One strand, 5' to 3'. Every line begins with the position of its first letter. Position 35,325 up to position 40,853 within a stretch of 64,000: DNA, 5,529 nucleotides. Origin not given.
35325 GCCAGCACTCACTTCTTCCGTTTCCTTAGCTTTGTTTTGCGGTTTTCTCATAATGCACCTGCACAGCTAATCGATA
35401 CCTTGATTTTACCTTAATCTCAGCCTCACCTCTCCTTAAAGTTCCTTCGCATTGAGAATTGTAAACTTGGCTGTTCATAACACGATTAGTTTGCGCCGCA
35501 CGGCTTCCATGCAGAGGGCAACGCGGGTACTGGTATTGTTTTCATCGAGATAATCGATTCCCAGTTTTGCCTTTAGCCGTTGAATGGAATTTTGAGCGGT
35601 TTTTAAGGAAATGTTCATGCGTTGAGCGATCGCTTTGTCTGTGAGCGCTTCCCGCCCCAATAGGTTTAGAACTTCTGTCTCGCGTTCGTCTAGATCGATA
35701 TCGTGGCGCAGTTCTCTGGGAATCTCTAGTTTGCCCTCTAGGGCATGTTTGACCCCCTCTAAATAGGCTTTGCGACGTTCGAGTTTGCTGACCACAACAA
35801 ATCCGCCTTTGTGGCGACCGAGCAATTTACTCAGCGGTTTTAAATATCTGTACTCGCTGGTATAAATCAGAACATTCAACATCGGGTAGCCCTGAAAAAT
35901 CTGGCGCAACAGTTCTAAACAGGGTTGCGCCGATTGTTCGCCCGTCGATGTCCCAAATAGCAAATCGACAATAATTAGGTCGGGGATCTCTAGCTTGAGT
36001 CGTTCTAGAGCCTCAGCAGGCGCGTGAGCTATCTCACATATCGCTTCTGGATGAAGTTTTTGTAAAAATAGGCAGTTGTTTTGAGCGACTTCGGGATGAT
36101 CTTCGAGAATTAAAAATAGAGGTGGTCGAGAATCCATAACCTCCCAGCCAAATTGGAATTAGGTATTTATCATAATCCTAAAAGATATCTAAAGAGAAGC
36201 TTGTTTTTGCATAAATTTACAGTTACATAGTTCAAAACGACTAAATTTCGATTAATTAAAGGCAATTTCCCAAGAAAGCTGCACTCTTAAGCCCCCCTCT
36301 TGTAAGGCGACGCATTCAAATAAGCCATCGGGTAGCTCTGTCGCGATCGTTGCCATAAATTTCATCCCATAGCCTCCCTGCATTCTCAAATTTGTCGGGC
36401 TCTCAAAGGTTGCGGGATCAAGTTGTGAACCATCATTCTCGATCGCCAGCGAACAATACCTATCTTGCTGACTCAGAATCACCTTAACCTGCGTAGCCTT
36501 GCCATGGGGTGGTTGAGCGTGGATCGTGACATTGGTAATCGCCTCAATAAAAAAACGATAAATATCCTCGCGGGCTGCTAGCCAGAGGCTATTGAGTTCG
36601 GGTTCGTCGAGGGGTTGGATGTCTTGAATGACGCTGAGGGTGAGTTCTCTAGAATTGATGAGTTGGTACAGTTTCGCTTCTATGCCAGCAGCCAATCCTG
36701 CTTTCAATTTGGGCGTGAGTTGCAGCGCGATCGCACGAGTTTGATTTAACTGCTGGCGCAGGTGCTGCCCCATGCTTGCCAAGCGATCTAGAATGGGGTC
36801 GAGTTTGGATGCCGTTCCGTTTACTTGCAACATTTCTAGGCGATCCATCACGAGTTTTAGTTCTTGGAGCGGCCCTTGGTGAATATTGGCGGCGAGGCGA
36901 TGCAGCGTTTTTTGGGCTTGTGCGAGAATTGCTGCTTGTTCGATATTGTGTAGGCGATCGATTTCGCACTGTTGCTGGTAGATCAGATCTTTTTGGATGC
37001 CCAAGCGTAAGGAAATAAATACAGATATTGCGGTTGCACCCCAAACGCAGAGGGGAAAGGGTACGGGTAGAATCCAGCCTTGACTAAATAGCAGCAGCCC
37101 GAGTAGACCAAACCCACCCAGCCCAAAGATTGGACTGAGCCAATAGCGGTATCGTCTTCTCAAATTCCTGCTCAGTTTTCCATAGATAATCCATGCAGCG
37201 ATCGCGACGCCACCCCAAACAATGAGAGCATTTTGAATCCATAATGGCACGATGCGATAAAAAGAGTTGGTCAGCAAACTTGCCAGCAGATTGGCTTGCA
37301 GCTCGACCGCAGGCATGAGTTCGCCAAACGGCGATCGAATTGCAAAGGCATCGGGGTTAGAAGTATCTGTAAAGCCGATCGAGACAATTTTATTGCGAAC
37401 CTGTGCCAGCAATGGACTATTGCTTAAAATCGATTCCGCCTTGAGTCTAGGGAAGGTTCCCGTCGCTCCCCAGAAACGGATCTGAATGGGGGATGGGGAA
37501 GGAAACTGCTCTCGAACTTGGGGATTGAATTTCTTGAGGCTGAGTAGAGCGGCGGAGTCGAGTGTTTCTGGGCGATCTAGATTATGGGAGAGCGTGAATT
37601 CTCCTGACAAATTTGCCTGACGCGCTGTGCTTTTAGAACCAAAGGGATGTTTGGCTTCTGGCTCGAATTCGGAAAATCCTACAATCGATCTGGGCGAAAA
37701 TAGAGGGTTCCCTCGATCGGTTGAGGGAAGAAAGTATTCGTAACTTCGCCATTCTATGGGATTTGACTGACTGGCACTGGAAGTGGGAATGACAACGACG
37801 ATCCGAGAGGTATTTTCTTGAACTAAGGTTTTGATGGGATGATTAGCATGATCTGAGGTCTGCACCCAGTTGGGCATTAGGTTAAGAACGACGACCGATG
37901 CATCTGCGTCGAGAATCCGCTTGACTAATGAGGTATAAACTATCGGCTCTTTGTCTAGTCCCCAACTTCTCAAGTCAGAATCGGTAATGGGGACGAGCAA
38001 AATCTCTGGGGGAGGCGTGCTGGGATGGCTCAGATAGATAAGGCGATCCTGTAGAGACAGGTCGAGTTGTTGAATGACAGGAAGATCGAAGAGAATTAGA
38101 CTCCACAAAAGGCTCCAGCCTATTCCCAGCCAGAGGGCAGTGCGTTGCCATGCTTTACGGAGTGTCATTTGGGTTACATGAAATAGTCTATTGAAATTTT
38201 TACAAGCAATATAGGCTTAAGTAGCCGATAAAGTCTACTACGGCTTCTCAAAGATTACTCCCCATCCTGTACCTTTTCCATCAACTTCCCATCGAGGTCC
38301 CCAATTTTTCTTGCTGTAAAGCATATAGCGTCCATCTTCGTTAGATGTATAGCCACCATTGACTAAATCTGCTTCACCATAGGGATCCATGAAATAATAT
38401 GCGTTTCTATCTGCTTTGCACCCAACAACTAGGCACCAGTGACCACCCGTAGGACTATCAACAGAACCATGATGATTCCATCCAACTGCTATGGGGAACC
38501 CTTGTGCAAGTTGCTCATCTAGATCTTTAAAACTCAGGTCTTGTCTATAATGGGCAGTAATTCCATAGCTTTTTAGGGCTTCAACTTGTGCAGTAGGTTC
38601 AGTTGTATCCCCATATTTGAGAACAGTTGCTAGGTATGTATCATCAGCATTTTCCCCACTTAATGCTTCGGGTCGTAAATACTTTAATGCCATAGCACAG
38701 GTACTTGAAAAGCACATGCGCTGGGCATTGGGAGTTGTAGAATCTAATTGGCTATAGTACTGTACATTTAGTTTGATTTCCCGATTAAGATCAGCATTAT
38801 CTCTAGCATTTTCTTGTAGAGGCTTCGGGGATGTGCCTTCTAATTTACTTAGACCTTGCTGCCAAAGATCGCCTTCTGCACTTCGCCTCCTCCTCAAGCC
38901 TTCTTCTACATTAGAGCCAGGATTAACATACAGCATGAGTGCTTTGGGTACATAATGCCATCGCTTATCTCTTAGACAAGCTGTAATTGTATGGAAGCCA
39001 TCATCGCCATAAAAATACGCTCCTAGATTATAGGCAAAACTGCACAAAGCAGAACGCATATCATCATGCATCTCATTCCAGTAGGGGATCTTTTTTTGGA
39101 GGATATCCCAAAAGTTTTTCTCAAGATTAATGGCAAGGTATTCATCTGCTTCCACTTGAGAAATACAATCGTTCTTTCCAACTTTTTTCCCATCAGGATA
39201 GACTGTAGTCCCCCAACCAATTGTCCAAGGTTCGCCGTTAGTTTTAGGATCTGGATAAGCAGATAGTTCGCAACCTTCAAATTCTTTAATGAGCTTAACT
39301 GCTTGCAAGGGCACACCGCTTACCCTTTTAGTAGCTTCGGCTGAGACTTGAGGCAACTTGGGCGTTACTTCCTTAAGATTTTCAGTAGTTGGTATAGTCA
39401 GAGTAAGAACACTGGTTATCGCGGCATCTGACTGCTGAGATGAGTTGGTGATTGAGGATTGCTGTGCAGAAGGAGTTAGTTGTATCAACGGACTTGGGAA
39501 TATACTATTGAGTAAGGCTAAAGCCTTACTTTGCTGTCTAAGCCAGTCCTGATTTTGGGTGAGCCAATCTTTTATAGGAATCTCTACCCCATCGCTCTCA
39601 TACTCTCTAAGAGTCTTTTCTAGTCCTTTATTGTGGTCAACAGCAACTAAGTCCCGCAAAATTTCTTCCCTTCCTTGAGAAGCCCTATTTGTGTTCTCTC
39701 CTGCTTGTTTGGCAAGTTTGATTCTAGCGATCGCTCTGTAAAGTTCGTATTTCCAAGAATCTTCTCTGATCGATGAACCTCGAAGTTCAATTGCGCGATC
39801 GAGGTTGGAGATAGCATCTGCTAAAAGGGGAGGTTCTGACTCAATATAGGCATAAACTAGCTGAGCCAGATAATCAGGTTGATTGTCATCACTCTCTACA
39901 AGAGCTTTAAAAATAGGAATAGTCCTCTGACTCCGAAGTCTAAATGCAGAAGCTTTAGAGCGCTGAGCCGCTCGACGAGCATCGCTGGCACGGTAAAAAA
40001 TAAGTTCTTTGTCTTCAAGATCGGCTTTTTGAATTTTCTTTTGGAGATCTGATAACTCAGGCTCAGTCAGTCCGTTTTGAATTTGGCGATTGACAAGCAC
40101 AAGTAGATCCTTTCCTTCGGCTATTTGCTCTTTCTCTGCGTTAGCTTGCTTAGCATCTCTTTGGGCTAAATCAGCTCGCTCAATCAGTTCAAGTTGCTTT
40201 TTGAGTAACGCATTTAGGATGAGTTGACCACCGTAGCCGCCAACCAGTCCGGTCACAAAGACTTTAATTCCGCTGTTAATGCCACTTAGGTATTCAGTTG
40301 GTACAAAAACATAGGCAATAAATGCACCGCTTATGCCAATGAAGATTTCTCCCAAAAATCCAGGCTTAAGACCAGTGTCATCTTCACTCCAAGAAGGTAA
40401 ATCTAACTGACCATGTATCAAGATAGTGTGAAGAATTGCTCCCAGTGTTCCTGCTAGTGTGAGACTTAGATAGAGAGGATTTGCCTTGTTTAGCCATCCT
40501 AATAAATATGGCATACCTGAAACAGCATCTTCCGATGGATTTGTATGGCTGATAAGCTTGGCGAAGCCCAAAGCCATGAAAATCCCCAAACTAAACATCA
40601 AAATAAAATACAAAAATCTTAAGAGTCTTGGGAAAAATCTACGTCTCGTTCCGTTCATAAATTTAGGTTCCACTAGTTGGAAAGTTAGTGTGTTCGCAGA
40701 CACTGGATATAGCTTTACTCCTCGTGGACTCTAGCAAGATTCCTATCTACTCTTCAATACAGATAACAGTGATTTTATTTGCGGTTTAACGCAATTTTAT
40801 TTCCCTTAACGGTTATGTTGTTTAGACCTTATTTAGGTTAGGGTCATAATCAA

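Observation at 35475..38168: CHASE2 sensor kinase and NarL-type response regulator directly upstream of the N-ATPase operon, same strand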

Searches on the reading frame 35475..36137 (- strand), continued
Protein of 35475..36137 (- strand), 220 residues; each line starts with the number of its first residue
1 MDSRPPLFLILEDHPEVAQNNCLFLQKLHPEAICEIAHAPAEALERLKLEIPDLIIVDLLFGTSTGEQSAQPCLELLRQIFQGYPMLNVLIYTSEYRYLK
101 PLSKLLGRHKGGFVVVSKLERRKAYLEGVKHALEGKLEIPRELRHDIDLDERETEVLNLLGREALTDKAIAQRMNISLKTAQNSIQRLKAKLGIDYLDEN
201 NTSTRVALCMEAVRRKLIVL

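Call 55: find_encoding_contigs(protein=P0029, flank=8000, max_places=1)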
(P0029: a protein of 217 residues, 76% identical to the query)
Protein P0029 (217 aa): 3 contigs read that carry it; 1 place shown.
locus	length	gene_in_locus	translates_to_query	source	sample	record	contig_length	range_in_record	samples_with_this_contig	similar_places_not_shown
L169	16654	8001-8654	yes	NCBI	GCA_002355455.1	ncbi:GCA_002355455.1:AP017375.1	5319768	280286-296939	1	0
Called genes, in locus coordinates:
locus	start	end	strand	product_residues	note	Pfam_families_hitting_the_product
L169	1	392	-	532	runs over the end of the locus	PF00361:Proton_antipo_M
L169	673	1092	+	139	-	-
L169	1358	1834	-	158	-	PF01609:DDE_Tnp_1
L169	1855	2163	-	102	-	PF13340:DUF4096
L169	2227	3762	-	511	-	-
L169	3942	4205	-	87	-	-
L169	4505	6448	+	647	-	PF05226:CHASE2, PF02518:HATPase_c (faint)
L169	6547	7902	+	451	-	PF13546:DDE_5, PF13701:DDE_Tnp_1_4 (weak), PF01609:DDE_Tnp_1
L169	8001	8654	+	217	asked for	PF00196:GerE (weak), PF08281:Sigma70_r4_2 (faint)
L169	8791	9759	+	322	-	PF07885:Ion_trans_2, PF17655:IRK_C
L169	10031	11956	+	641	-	-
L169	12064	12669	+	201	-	PF02798:GST_N, PF13417:GST_N_3, PF13409:GST_N_2, PF00043:GST_C, PF14497:GST_C_3 (weak), PF13410:GST_C_2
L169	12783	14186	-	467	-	PF00148:Oxidored_nitro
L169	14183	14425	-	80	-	PF17265:DUF5331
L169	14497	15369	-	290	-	PF00142:Fer4_NifH, PF01656:CbiA, PF02374:ArsA_ATPase, PF10609:ParA (weak), PF13614:AAA_31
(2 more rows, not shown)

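Call 56: find_encoding_contigs(protein=P0021, flank=8000, max_places=1)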
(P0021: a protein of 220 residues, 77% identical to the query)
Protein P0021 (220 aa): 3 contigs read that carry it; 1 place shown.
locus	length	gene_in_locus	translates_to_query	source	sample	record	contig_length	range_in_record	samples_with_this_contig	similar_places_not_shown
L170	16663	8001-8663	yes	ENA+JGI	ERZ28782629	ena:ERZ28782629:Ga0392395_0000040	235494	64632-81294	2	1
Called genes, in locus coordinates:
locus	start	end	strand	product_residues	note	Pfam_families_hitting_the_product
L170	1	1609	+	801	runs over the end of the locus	PF05231:MASE1, PF00512:HisKA, PF02518:HATPase_c, PF00072:Response_reg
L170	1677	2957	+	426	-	PF00072:Response_reg, PF00512:HisKA (faint), PF02518:HATPase_c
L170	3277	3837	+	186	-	-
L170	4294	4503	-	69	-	-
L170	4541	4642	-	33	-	-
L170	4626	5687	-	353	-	PF09994:T6SS_Tle1-like_cat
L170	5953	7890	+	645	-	PF05226:CHASE2, PF13581:HATPase_c_2, PF02518:HATPase_c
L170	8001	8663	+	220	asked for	PF00072:Response_reg (faint)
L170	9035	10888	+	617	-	PF02743:dCache_1, PF22673:MCP-like_PDC_1, PF00672:HAMP, PF00990:GGDEF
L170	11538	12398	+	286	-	PF16868:NMT1_3 (faint), PF12974:Phosphonate-bd, PF09084:NMT1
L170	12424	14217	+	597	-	PF00512:HisKA (faint), PF00672:HAMP, PF02518:HATPase_c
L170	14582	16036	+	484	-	PF00512:HisKA (faint), PF02518:HATPase_c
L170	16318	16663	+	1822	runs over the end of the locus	PF00069:Pkinase, PF07714:PK_Tyr_Ser-Thr, PF13191:AAA_16, PF01590:GAF, PF13185:GAF_2 (weak), PF02518:HATPase_c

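Call 59: search_protein_families(library=pfam, alignment_id=A3, max_evalue=0.00001)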
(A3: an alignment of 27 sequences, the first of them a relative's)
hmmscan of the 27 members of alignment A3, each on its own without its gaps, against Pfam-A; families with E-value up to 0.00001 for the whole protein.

A. member 1, L011:10828-11766:+ (312 aa): 1 family
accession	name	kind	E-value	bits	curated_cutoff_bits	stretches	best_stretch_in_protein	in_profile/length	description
PF01553.26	Acyltransferase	-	2.8e-06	27.6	23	1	64-195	2-130/132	Acyltransferase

B. families by the number of members that match (of 27 scanned): 38 families (the first 25 are shown)
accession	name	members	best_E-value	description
PF00571.33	CBS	3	8.6e-41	CBS domain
PF00072.30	Response_reg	2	8.9e-77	Response regulator receiver domain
PF00990.26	GGDEF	2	2e-53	Diguanylate cyclase, GGDEF domain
PF00486.34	Trans_reg_C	2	1e-29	Transcriptional regulatory protein, C terminal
PF00311.23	PEPcase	1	0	Phosphoenolpyruvate carboxylase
PF00815.25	Histidinol_dh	1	7.2e-169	Histidinol dehydrogenase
PF00591.27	Glycos_transf_3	1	2.1e-88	Glycosyl transferase family, a/b domain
PF00206.25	Lyase_1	1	1.5e-87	Lyase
PF00183.23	HSP90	1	1.6e-61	Hsp90 protein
PF02729.26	OTCace_N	1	1.1e-43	Aspartate/ornithine carbamoyltransferase, carbamoyl-P binding domain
PF13646.12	HEAT_2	1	3.2e-34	HEAT repeats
PF01408.29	GFO_IDH_MocA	1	6.2e-28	Oxidoreductase family, NAD-binding Rossmann fold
PF00185.30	OTCace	1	7.1e-28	Aspartate/ornithine carbamoyltransferase, Asp/Orn binding domain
PF01965.30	DJ-1_PfpI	1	1.9e-27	DJ-1/PfpI family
PF17655.7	IRK_C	1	5.7e-26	Inward rectifier potassium channel C-terminal domain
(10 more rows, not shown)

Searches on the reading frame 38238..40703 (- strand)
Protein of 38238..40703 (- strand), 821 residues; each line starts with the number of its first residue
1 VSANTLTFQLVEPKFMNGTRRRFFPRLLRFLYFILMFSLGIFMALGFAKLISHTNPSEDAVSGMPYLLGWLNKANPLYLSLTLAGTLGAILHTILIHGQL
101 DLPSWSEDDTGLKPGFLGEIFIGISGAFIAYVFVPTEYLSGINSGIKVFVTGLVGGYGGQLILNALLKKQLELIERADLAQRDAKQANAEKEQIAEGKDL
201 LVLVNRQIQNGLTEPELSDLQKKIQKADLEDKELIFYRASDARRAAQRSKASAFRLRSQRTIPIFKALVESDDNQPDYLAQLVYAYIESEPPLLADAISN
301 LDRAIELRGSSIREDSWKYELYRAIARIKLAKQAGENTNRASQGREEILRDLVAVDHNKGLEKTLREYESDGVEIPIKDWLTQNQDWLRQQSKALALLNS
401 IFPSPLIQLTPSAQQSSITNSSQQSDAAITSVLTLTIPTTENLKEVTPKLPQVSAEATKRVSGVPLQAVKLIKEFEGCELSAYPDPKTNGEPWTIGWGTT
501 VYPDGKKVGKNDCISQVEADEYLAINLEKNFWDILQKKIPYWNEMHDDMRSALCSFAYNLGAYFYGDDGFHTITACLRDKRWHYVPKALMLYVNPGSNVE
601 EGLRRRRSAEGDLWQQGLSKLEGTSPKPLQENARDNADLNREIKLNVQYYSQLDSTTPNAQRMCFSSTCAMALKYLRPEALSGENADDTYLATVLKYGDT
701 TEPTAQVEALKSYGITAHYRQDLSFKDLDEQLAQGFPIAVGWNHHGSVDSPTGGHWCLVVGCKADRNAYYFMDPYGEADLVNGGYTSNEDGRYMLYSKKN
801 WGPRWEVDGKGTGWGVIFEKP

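Call 3: search_protein_families(library=pfam, proteins=[window:38238-40703:-])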
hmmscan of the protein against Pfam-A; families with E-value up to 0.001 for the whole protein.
window:38238-40703:- (821 aa): 4 families
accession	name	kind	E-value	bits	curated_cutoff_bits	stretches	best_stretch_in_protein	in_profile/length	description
PF00959.24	Phage_lysozyme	-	9.9e-20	71.6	22.3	1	473-610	1-125/125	Phage lysozyme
PF13529.12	Peptidase_C39_2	-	5.7e-10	40.4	24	1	645-775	1-143/143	Peptidase_C39 like family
PF12385.14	Peptidase_C70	-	4.6e-06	27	19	1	644-776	4-125/141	Papain-like cysteine protease AvrRpt2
PF14074.11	DUF4257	-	0.00071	20.2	27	0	84-163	8-79/81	Protein of unknown function (DUF4257)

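Call 4: search_protein_families(library=ncbifam, proteins=[window:38238-40703:-])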
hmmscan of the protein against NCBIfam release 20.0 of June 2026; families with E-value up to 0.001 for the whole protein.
window:38238-40703:- (821 aa): 1 family
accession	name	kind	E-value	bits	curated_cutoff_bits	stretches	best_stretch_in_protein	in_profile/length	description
NF058676.1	BaGTA_endo_BgtA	equivalog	1.7e-15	57.2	315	1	467-617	7-148/220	gene transfer agent endolysin BgtA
